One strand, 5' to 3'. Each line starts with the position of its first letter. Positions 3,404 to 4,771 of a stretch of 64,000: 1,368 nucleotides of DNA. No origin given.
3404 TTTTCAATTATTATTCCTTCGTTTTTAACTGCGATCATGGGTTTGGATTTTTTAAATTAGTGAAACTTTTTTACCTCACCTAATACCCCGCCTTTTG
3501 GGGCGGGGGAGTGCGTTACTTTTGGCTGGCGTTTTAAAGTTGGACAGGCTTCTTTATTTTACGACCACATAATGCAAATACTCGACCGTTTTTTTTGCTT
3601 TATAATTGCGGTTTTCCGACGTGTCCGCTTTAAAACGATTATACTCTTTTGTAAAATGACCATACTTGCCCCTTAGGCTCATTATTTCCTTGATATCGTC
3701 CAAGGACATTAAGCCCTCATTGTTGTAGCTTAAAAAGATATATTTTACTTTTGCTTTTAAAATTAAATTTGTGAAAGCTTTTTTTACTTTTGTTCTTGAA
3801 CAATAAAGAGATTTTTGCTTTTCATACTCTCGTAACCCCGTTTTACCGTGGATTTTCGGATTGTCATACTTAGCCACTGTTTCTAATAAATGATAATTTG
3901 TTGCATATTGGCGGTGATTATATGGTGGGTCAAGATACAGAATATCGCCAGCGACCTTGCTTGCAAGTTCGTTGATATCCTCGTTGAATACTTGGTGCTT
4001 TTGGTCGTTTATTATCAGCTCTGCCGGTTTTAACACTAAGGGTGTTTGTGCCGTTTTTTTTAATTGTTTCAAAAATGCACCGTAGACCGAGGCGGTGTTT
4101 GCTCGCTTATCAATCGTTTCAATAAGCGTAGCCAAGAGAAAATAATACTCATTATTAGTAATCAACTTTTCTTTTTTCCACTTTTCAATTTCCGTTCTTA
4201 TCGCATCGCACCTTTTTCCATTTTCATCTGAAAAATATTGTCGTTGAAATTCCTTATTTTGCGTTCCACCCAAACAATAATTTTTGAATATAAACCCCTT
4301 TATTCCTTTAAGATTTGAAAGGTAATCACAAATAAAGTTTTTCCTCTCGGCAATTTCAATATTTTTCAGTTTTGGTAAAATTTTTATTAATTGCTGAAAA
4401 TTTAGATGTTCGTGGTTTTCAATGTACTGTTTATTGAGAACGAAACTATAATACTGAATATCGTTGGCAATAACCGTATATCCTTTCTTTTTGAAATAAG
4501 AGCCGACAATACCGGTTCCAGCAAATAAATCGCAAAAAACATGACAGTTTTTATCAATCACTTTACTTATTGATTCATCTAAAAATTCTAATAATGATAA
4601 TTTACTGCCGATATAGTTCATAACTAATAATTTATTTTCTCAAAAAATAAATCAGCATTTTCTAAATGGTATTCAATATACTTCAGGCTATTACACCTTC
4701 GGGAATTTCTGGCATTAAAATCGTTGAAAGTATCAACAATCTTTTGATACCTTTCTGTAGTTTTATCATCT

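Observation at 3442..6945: AT-rich three-gene MTase–nuclease–MTase cluster abutting the 3' end of tRNA-Pro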

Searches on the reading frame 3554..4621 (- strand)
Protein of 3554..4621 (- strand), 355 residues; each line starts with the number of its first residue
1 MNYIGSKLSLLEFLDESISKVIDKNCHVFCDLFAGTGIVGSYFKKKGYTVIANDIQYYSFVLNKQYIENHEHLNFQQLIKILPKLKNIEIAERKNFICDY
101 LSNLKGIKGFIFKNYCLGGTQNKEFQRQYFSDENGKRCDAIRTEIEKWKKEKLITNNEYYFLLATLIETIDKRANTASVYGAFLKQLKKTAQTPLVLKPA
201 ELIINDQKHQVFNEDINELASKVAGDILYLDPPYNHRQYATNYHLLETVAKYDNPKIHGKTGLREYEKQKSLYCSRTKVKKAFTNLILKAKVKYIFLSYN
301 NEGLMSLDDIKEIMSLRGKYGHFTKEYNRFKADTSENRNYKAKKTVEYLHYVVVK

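Call 4: search_protein_families(library=pfam, proteins=[window:3554-4621:-], max_evalue=1)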
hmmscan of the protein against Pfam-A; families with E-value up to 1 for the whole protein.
window:3554-4621:- (355 aa): 3 families
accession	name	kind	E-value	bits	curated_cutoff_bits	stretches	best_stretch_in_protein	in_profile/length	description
PF02086.21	MethyltransfD12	-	3.3e-52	178.2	22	1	3-310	1-250/253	D12 class N6 adenine-specific DNA methyltransferase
PF03602.21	Cons_hypoth95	-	0.0025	18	24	1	208-248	92-138/182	Conserved hypothetical protein 95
PF02557.22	VanY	-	0.11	12.7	25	1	236-281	5-50/132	D-alanyl-D-alanine carboxypeptidase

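Call 5: search_protein_families(library=ncbifam, proteins=[window:3554-4621:-], max_evalue=1)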
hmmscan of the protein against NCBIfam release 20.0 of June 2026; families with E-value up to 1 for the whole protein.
window:3554-4621:- (355 aa): 4 families
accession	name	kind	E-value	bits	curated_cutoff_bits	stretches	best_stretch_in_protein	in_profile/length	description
TIGR00571.1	dam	subfamily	5.9e-05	22.9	114.85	2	3-57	7-55/267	Dam family site-specific DNA-(adenine-N6)-methyltransferase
TIGR00095.1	TIGR00095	equivalog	0.0016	18.1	117.5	1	213-249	109-149/194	16S rRNA (guanine(966)-N(2))-methyltransferase RsmD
TIGR00537.1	hemK_rel_arch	hypoth_equivalog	0.015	15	87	1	30-73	24-68/179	HemK2/MTQ2 family protein methyltransferase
NF000298.2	blaTLA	exception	0.056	12.5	640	1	120-170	175-225/309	TLA family extended-spectrum class A beta-lactamase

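Call 11: search_protein_families(library=padloc, proteins=[window:3554-4621:-], max_evalue=1)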
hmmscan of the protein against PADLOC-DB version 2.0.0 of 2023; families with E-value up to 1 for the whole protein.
window:3554-4621:- (355 aa): 11 families
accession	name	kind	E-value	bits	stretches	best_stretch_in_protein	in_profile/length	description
PDLC03257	MTase_II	-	5.1e-111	369.2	1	1-353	13-340/343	Type II methyltransferase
PDLC03287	MTase_II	-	6.6e-92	307.3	1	1-352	1-336/646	Type II methyltransferase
PDLC03298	MTase_II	-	3.1e-57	192.3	1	2-331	3-306/362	Type II methyltransferase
PDLC03720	oMTase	-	1e-48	164.7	1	2-352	5-322/326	orphan methyltransferase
PDLC03373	MTase_II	-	2.4e-45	153.5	1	2-341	10-329/339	Type II methyltransferase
PDLC03345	MTase_II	-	3.4e-43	145.8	1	2-352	24-393/581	Type II methyltransferase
PDLC03292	MTase_II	-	2.5e-39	133.1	1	2-342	82-400/722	Type II methyltransferase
PDLC03372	MTase_II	-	1.1e-22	79.2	1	122-338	29-246/259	Type II methyltransferase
PDLC03342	MTase_II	-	5.7e-21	73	1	2-320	26-342/383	Type II methyltransferase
PDLC03261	MTase_II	-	2.6e-15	53.8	1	3-315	313-604/643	Type II methyltransferase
PDLC03385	MTase_II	-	2.1e-14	51.6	2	203-338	196-323/336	Type II methyltransferase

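Call 44: search_solved_structures(query=window:3554-4621:-, max_evalue=0.01)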
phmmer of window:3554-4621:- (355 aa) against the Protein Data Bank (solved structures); distinct sequences matched with E-value up to 0.01: 0.

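Call 69: search_dna_similar(query=window:3554-4621:-, collection=plasmids, mode=protein, max_evalue=1e-10, max_rows=25)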
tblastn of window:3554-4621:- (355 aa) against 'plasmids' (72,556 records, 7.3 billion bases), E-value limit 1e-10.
Records with a match: 94; places in all: 95; records where one place covers at least 80% of the query: 90.
Best place of each record, by identity: <60% 94.
By first word of the organism name: Enterococcus 24; Lactococcus 11; Helicobacter 5; Acinetobacter 5; Lactiplantibacillus 5; Staphylococcus 5; Apilactobacillus 4; Lactobacillus 3; Sulfurospirillum 2; Psychrobacter 2; and 22 more.
By predicted mobility (MOB-suite, as given by PLSDB): non-mobilizable 42; conjugative 28; mobilizable 24.
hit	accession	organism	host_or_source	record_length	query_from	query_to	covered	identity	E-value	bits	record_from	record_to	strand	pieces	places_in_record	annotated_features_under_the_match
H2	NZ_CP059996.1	Sulfurospirillum diekertiae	single cell,soil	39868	1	320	90%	49.7%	3e-86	291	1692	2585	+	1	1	DNA adenine methylase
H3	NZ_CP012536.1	Psychrobacter sp. P11G5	Botryllus sp.,Single cell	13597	1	355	100%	41.3%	4e-78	268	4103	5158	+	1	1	DNA adenine methylase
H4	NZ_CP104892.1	Bartonella sp. HY761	pure-culture,feces of bat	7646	1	330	93%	40.6%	2e-70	245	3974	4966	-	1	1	DNA adenine methylase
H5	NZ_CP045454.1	Sulfurospirillum diekertiae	single cell,soil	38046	29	320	82%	43.6%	7e-45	227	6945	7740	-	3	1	DNA adenine methylase | hypothetical protein (x2)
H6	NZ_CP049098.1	Weissella confusa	bacteria,loach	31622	1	314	88%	39.4%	2e-62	223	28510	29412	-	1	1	Dam family site-specific DNA-(adenine-N6)-methyltransferase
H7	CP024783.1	Lactobacillus johnsonii pf01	pig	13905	1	355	100%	34.7%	1e-52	194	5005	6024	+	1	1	record has no annotation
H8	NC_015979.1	Fructilactobacillus sanfranciscensis TMW 1.1304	-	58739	1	352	99%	34.4%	8e-48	180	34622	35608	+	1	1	DNA adenine methylase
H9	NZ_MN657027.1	Psychrobacter sp.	-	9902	1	314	88%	38.5%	9e-61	217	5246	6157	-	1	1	Dam family site-specific DNA-(adenine-N6)-methyltransferase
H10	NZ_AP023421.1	Pusillibacter faecalis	Homo sapiens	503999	1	352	99%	34.1%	3e-44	170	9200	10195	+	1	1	DNA adenine methylase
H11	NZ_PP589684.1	Lactococcus sp.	Bacterial culture,Dairy environment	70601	1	314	88%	37.6%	2e-52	193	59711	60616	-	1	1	Dam family site-specific DNA-(adenine-N6)-methyltransferase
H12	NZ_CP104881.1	Lactobacillus amylovorus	Pig,Single cell,feces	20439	1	314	88%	37.4%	9e-54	197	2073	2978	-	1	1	DNA adenine methylase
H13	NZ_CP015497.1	Lactobacillus helveticus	whole organism,Tilsit cheese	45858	1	327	92%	35.3%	1e-45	174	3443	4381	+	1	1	Dam family site-specific DNA-(adenine-N6)-methyltransferase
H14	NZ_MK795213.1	Helicobacter pylori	Homo sapiens,biopsy of the antrum mucosa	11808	3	352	99%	32.1%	6e-33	136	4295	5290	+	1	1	tnpA: IS200/IS605 family transposase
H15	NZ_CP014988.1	Lacticaseibacillus paracasei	Plate culture,beef from cattle ...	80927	1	332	94%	32.9%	6e-55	201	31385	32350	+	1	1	Dam family site-specific DNA-(adenine-N6)-methyltransferase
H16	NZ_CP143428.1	Roseobacter litoralis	Fucus vesiculosus var. spiralis,cell ...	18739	3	352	99%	30.7%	3e-46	175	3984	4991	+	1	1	DNA adenine methylase | hypothetical protein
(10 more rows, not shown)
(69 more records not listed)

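Call 70: search_dna_similar(query=window:3554-4621:-, collection=phages, mode=protein, max_evalue=1e-10, max_rows=25)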
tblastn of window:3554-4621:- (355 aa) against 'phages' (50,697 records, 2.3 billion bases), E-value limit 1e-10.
Records with a match: 11; places in all: 11; records where one place covers at least 80% of the query: 11.
Best place of each record, by identity: <60% 11.
By first word of the organism name: Streptococcus 4; Agrobacterium 2; Acinetobacter 2; Lactococcus 1; Thermus 1; Bacteriophage 1.
By host as written in the record: - 3; Agrobacterium tumefaciens C58 2; Streptococcus constellatus C232 1; Streptococcus constellatus C1050 1; Streptococcus constellatus C818 1; Streptococcus constellatus SK1060 1; Lactococcus lactis 1; Thermus thermophilus HB8 1.
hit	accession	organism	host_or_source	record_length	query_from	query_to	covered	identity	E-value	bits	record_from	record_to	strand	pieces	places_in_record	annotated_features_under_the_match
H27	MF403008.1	Agrobacterium phage Atu_ph07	Agrobacterium tumefaciens C58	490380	1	355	100%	37.0%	2e-57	206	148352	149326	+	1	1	ulcer associated adenine specific DNA | hypothetical protein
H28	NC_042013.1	Agrobacterium phage Atu_ph07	Agrobacterium tumefaciens C58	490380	1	355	100%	37.0%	2e-57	206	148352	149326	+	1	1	DNA methyltransferase | hypothetical protein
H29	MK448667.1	Streptococcus phage Javan105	Streptococcus constellatus C232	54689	1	319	90%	38.4%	2e-58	209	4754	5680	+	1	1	ulcer associated adenine specific DNA methyltransferase | hypothetical protein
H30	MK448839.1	Streptococcus phage Javan102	Streptococcus constellatus C1050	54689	1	319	90%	38.4%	2e-58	209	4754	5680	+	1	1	ulcer associated adenine specific DNA methyltransferase | hypothetical protein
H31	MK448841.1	Streptococcus phage Javan108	Streptococcus constellatus C818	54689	1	319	90%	38.4%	2e-58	209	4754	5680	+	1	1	ulcer associated adenine specific DNA methyltransferase | hypothetical protein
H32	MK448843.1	Streptococcus phage Javan112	Streptococcus constellatus SK1060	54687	1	319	90%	38.4%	2e-58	209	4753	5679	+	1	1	ulcer associated adenine specific DNA methyltransferase | hypothetical protein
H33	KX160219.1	Lactococcus phage C41431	Lactococcus lactis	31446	1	343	97%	34.2%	8e-52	190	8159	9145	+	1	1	LlaI methylase | XRE family transcriptional regulator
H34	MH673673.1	Thermus phage phiLo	Thermus thermophilus HB8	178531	1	330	93%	30.9%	1e-39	155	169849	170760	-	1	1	hypothetical protein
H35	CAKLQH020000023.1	Acinetobacter phage MD-2021a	not known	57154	1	349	98%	29.1%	7e-37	147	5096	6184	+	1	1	fokIM: Modification methylase FokI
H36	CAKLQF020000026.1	Acinetobacter phage MD-2021a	not known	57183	1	349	98%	29.1%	7e-37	147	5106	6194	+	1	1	fokIM: Modification methylase FokI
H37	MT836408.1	Bacteriophage sp.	human fecal samples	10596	3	343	96%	29.7%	2e-29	125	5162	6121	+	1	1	record has no annotation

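Call 71: get_annotated_region(hit=H2, flank=4000)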
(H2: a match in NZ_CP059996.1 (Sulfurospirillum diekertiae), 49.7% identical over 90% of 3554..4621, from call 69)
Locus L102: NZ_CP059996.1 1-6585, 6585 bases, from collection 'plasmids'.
description: Sulfurospirillum diekertiae strain ACSDCE plasmid pSDCE1, complete sequence
organism: Sulfurospirillum diekertiae (NCBI taxid 1854492)
taxonomy: Bacteria; Campylobacterota; Epsilonproteobacteria; Campylobacterales; Sulfurospirillaceae; Sulfurospirillum; Sulfurospirillum diekertiae
host: -; source: single cell,soil; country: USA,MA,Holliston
typing (MOB-suite, as given by PLSDB): non-mobilizable
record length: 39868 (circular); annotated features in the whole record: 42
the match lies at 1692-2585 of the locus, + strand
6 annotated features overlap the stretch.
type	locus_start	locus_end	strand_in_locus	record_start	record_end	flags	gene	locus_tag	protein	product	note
CDS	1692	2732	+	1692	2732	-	-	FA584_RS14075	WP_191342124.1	DNA adenine methylase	GO:0032775 - DNA methylation on adenine [Evidence IEA]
CDS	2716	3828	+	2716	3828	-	istA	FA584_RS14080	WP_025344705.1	IS21 family transposase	-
CDS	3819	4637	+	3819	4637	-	istB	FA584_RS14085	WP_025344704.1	IS21-like element helper ATPase IstB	-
CDS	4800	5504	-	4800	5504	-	-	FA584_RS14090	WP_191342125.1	hypothetical protein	-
CDS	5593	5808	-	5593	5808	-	-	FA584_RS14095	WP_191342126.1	hypothetical protein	-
CDS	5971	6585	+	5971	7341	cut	-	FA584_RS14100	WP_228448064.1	IS5 family transposase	-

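Call 72: get_annotated_region(hit=H3, flank=4000)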
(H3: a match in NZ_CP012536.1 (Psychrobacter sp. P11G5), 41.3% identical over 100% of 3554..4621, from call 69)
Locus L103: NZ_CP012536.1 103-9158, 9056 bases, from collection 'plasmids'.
description: Psychrobacter sp. P11G5 plasmid pPspP11G5c, complete sequence
organism: Psychrobacter sp. P11G5 (NCBI taxid 1699624)
taxonomy: Bacteria; Pseudomonadota; Gammaproteobacteria; Moraxellales; Moraxellaceae; Psychrobacter; Psychrobacter sp. P11G5
host: -; source: Botryllus sp.,Single cell; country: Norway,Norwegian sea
typing (MOB-suite, as given by PLSDB): mobilizable; replicon rep_cluster_1127; relaxase MOBQ
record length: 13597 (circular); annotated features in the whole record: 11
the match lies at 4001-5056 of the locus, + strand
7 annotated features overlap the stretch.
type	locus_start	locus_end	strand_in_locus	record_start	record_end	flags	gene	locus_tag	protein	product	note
CDS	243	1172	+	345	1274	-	-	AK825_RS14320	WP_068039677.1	replication initiation protein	GO:0006270 - DNA replication initiation [Evidence IEA]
CDS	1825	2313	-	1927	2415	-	-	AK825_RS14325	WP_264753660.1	DUF3450 domain-containing protein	-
CDS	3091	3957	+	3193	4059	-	-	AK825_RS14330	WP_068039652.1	Dam family site-specific DNA-(adenine-N6)-methyltransferase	-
CDS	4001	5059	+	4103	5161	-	-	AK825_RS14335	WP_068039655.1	DNA adenine methylase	-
CDS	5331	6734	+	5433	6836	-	-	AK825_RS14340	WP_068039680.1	hypothetical protein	-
CDS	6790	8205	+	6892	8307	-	-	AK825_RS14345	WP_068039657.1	hypothetical protein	-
CDS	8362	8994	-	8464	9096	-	-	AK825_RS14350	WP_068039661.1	recombinase family protein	-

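Call 73: get_annotated_region(hit=H4, flank=3500)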
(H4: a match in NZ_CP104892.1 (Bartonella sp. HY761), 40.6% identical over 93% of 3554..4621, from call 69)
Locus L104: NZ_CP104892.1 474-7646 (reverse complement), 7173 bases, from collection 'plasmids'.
description: Bartonella sp. HY761 plasmid unnamed5, complete sequence
organism: Bartonella sp. HY761 (NCBI taxid 2979330)
taxonomy: Bacteria; Pseudomonadota; Alphaproteobacteria; Hyphomicrobiales; Bartonellaceae; Bartonella; Bartonella sp. HY761
host: -; source: pure-culture,feces of bat; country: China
typing (MOB-suite, as given by PLSDB): non-mobilizable
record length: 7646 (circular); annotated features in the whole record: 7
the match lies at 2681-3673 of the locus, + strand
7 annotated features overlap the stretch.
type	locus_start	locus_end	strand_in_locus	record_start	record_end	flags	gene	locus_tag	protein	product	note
CDS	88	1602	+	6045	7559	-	-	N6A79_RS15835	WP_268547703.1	MobA/MobL family protein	-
CDS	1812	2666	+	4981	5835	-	-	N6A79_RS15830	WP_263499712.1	Dam family site-specific DNA-(adenine-N6)-methyltransferase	GO:0006306 - DNA methylation [Evidence IEA]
CDS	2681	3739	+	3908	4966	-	-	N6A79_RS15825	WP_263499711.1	DNA adenine methylase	GO:0032775 - DNA methylation on adenine [Evidence IEA]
CDS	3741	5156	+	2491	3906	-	-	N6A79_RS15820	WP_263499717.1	hypothetical protein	-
CDS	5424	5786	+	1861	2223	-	-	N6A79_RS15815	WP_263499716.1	hypothetical protein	-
CDS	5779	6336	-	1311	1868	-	-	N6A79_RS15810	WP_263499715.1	helix-turn-helix domain-containing protein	-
CDS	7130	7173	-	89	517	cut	-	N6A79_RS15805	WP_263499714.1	conjugal transfer protein TraD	-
